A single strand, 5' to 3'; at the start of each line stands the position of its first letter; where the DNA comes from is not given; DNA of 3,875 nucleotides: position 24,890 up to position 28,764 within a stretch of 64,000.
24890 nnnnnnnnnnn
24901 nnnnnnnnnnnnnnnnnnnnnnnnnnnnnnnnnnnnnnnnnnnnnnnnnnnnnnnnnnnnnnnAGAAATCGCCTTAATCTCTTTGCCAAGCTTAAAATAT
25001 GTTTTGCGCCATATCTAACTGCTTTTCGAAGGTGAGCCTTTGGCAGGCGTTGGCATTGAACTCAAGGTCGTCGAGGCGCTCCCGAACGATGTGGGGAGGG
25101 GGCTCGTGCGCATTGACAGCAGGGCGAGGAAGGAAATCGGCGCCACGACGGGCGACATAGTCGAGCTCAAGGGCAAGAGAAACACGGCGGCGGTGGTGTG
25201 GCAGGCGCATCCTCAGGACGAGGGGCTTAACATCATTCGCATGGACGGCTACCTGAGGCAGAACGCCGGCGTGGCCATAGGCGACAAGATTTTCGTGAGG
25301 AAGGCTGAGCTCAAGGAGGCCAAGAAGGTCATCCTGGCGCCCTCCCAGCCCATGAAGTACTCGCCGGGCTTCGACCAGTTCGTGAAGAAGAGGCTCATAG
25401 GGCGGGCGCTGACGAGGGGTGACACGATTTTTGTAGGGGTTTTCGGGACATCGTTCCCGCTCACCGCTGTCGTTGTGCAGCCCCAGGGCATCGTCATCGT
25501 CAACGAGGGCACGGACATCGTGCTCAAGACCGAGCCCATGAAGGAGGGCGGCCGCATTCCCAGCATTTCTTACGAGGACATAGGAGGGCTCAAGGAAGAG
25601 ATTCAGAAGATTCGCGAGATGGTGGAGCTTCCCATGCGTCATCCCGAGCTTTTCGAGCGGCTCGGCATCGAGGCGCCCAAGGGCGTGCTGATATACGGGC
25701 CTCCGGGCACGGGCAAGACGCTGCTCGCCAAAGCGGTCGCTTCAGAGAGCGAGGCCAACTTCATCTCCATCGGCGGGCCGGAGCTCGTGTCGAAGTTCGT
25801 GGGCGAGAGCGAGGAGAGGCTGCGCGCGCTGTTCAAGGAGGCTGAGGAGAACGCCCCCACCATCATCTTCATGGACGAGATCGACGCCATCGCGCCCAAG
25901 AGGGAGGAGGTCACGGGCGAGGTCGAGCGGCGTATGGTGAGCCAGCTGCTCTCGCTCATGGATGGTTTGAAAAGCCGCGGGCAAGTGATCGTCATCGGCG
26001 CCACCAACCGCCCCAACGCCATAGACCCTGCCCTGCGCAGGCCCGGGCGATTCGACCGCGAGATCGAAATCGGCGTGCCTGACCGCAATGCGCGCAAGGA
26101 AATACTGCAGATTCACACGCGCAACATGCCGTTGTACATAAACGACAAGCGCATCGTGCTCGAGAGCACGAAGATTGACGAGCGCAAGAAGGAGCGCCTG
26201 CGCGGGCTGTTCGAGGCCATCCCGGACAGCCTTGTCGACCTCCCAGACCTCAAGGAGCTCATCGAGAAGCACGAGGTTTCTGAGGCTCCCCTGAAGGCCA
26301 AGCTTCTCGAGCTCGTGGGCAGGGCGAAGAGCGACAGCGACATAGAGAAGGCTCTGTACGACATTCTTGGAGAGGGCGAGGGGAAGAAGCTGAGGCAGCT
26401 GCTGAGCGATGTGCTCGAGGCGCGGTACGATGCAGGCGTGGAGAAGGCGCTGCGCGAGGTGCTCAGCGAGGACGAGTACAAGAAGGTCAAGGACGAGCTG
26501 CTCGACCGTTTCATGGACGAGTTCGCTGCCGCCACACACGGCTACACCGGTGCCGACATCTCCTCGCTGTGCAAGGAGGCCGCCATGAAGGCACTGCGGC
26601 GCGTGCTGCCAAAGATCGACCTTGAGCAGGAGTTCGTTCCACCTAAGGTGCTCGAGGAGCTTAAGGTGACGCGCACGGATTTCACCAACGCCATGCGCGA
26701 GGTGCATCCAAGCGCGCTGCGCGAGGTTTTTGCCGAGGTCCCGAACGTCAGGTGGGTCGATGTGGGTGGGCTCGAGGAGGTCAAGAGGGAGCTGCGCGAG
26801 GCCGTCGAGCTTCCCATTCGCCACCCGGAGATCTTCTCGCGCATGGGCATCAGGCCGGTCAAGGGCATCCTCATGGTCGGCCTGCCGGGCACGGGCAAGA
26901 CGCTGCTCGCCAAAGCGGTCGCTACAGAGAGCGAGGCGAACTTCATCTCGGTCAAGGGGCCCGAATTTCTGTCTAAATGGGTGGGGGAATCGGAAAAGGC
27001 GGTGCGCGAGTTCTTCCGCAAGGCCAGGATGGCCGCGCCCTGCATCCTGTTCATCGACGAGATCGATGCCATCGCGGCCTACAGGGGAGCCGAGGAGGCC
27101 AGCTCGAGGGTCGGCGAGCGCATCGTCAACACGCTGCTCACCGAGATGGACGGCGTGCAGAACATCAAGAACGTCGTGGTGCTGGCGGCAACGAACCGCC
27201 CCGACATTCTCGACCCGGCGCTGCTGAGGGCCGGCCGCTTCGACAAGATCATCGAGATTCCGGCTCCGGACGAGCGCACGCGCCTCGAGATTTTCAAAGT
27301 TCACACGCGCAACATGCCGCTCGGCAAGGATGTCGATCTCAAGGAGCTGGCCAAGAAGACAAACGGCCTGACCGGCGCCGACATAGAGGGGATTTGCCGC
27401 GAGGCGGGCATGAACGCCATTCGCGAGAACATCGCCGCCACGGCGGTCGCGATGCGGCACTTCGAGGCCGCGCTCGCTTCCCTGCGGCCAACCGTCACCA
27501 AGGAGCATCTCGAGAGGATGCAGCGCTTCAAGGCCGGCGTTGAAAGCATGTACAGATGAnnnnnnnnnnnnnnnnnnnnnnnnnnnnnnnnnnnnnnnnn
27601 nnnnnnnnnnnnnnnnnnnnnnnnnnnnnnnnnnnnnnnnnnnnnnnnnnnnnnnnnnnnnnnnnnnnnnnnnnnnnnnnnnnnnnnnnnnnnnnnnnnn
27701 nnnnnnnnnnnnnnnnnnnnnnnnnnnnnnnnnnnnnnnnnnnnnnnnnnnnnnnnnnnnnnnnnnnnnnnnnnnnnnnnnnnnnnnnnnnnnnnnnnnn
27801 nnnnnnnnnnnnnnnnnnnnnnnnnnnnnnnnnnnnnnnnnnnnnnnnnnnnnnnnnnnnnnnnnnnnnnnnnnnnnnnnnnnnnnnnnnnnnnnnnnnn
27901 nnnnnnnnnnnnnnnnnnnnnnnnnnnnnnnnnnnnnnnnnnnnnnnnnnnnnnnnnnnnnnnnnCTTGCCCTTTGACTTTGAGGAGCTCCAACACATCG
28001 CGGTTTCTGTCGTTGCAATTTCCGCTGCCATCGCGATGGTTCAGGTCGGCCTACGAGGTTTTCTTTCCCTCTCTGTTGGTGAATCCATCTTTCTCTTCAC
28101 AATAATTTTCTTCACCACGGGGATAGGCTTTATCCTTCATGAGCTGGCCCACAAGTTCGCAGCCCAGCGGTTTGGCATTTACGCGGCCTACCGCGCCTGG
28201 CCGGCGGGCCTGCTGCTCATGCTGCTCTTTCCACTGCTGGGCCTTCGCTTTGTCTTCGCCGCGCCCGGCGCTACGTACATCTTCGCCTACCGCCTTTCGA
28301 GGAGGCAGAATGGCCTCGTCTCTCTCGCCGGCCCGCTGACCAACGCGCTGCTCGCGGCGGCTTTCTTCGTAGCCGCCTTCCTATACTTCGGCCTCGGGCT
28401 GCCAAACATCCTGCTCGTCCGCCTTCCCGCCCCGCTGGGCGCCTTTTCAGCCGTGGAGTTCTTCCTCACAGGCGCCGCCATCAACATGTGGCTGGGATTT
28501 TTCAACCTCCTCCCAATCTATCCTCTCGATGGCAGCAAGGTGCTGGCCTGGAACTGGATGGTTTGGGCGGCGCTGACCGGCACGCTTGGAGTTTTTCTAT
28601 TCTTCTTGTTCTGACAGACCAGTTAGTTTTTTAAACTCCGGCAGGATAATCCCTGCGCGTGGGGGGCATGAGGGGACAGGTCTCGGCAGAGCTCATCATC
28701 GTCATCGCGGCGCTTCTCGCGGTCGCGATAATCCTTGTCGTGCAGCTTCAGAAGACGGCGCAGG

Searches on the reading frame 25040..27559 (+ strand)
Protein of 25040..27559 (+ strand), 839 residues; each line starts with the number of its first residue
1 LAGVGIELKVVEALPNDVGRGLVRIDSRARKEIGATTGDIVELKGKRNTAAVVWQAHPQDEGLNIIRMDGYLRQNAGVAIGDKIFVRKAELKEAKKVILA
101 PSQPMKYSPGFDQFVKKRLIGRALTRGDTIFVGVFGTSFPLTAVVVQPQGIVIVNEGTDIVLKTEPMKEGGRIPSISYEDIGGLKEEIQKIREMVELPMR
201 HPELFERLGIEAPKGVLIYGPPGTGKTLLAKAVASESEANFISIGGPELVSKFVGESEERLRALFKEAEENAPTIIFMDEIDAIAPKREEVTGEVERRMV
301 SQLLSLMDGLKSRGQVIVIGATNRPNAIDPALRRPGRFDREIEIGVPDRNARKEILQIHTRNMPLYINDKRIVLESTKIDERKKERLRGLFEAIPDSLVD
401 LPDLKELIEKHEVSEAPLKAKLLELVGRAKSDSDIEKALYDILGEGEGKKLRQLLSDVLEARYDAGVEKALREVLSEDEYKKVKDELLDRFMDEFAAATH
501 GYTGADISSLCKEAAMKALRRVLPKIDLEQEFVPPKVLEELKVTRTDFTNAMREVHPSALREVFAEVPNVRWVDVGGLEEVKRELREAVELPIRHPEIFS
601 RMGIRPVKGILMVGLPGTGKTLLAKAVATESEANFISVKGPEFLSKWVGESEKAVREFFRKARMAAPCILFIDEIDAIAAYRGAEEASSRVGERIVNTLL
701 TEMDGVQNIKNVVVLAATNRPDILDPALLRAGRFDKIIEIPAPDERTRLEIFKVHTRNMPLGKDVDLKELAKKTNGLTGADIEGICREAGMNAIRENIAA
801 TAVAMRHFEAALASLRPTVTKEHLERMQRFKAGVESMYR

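Call 52: search_protein_families(library=pfam, proteins=[window:25040-27559:+], max_evalue=0.0001)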
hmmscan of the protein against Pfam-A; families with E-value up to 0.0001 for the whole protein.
window:25040-27559:+ (839 aa): 25 families
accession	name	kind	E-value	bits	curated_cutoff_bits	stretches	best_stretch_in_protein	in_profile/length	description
PF00004.35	AAA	-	3.7e-98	325.5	21.2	2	216-345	1-130/131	ATPase family associated with various cellular activities (AAA)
PF17862.7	AAA_lid_3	-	1.3e-33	114.5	27.2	2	764-810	1-45/45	AAA+ lid domain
PF02359.24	CDC48_N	-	2.2e-29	101.9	35.1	1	7-90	1-84/85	Cell division protein 48 (CDC48), N-terminal domain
PF05496.18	RuvB_N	-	4e-14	53.1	27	1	212-292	32-104/159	Holliday junction DNA helicase RuvB P-loop domain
PF13191.12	AAA_16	-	1.4e-13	52.1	32.6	1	203-319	14-138/167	AAA ATPase domain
PF02933.23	CDC48_2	-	3.2e-12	46.3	22.4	1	108-167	3-62/64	Cell division protein 48 (CDC48), domain 2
PF07724.20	AAA_2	-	7.7e-10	39.5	27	0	216-309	6-101/166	AAA domain (Cdc48 subfamily)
PF13401.12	AAA_22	-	8.3e-10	39.5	27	0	216-240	8-35/130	AAA domain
PF13173.12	AAA_14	-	1.4e-09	38.5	27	0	215-305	4-83/129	AAA domain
PF06068.19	TIP49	-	2.1e-09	37.5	23.8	0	608-662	51-106/347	TIP49 P-loop domain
PF09336.16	Vps4_C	-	5.9e-09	36.2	21.3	1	796-831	22-57/61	Vps4 C terminal oligomerisation domain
PF13671.12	AAA_33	-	8.1e-09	36.3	27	0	610-719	2-79/143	AAA domain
PF07728.20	AAA_5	-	3.1e-08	34.1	22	0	610-728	2-135/139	AAA domain (dynein-related subfamily)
PF20720.3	nSTAND3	-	2.6e-07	30.9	27.2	0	214-279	18-72/155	Novel STAND NTPase 3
PF13238.12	AAA_18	-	7e-07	30.2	29.4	0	610-718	1-100/128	AAA domain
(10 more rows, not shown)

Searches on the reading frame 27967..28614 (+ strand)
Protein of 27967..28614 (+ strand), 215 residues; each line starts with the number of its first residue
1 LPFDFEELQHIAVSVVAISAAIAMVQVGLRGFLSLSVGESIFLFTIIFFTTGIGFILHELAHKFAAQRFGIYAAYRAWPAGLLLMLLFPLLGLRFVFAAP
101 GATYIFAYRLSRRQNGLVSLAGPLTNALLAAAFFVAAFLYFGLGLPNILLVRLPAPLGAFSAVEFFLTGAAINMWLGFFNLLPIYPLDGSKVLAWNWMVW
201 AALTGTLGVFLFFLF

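Call 88: search_protein_families(library=pfam, proteins=[window:27967-28614:+], max_evalue=0.00001)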
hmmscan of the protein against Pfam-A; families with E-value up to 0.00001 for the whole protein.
window:27967-28614:+ (215 aa): 1 family
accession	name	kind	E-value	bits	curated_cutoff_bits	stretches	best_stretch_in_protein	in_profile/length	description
PF02163.28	Peptidase_M50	-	2.2e-11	44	27.2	1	52-193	7-190/221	Peptidase family M50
